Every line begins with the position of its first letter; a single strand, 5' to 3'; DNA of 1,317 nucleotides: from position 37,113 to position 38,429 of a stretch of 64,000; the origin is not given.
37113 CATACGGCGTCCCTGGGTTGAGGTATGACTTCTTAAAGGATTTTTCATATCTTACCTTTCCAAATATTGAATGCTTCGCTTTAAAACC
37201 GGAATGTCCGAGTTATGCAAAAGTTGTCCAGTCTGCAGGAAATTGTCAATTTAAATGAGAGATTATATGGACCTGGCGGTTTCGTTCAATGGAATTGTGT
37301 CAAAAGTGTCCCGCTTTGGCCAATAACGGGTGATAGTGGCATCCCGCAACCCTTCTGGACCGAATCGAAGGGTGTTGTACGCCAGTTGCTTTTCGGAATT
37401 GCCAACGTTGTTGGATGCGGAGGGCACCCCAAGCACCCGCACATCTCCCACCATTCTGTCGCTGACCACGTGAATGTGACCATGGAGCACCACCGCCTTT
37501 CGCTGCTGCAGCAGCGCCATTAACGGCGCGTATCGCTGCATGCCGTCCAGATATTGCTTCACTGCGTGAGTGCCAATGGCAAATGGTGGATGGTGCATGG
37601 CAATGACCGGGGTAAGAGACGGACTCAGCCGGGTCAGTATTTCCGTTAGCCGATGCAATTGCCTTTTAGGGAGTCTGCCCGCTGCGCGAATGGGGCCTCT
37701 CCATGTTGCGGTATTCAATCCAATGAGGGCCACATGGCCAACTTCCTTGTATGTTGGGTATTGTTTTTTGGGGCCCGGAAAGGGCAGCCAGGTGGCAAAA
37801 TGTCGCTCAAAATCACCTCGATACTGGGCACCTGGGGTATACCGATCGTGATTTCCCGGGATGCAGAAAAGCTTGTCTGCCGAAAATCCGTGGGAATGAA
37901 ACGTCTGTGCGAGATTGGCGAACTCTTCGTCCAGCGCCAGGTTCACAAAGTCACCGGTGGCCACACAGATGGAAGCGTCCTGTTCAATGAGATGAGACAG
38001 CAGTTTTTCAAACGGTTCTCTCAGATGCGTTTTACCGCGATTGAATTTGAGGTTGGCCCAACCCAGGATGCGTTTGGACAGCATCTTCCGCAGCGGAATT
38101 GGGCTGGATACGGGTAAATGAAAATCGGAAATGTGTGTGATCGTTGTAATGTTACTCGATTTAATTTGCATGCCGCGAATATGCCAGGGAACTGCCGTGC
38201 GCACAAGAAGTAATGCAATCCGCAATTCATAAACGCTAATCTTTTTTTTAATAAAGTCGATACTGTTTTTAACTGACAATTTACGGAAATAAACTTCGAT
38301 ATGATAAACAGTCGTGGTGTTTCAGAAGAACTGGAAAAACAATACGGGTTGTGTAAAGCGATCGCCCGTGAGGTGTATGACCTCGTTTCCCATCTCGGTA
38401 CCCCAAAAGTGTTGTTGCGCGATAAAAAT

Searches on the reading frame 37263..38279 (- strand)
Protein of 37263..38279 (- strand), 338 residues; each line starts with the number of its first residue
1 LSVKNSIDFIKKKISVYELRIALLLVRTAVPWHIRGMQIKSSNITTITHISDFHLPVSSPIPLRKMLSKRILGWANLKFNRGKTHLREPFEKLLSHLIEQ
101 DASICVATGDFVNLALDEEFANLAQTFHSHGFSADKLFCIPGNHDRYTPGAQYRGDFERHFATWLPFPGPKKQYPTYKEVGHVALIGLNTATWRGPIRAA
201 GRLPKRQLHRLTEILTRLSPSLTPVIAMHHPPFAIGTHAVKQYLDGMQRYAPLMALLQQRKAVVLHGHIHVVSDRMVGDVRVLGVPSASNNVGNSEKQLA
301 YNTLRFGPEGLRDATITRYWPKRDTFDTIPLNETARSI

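Call 29: search_protein_families(library=pfam, proteins=[window:37263-38279:-])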
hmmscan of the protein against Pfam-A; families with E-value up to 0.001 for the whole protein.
window:37263-38279:- (338 aa): 2 families
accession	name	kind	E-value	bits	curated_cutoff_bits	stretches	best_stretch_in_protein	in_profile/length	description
PF00149.33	Metallophos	-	4.3e-12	47.3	21.5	1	46-271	2-190/191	Calcineurin-like phosphoesterase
PF12850.12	Metallophos_2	-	2.1e-05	25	27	0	246-288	92-135/154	Calcineurin-like phosphoesterase superfamily domain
